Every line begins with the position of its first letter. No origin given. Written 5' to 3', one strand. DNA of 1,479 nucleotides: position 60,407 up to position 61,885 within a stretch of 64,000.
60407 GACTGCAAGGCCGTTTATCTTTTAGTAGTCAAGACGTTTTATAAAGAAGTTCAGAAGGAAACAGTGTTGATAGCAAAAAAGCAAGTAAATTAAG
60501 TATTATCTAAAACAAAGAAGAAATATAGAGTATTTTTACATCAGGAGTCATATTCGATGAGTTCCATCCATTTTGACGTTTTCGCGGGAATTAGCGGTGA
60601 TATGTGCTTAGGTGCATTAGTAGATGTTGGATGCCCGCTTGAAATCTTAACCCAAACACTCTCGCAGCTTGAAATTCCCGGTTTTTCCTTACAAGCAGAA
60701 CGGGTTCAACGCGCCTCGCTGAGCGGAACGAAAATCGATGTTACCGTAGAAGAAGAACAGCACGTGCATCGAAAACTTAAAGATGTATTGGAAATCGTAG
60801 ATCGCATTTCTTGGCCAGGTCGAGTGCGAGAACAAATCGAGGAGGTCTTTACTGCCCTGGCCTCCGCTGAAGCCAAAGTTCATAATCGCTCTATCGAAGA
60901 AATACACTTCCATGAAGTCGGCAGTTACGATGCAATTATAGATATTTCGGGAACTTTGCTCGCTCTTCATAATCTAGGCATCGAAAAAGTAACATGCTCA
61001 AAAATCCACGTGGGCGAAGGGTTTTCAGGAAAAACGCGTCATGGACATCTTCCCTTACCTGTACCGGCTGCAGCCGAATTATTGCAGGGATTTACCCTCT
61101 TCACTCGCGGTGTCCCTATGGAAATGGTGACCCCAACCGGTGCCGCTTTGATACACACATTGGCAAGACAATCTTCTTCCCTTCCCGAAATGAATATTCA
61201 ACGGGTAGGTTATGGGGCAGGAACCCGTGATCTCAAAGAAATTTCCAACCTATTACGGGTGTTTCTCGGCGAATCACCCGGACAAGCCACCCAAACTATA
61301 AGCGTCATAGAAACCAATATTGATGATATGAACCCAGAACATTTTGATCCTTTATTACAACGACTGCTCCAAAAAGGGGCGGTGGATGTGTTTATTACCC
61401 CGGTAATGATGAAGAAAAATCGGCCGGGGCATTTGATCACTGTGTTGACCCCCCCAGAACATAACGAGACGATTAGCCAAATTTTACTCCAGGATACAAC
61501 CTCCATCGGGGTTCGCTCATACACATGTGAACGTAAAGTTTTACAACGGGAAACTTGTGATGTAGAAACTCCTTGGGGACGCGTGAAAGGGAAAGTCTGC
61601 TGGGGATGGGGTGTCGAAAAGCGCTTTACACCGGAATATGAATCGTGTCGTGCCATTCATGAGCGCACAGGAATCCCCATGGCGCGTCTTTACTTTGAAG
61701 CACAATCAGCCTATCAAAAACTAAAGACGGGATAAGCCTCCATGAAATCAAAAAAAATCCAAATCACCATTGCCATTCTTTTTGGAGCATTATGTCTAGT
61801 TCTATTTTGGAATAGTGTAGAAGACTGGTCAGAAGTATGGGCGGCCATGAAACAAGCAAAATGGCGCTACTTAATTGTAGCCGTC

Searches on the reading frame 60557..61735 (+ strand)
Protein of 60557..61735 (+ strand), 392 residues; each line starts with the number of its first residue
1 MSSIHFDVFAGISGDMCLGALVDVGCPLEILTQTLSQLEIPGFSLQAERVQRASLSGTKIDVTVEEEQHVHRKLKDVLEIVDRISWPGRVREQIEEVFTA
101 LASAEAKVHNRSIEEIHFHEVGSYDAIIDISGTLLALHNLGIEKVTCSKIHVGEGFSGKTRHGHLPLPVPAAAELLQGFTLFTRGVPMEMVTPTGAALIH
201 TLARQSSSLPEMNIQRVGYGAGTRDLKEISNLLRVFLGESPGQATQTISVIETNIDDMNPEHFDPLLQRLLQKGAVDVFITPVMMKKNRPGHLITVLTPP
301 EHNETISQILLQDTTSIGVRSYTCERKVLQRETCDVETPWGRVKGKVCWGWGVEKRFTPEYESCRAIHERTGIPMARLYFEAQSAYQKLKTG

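Call 69: search_protein_families(library=pfam, proteins=[window:60557-61735:+], max_evalue=0.00001)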
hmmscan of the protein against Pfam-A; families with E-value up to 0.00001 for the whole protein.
window:60557-61735:+ (392 aa): 1 family
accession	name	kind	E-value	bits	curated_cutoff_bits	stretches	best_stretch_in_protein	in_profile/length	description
PF01969.22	Ni_insertion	-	2.6e-138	461.7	22.1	1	4-378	1-374/375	Nickel insertion protein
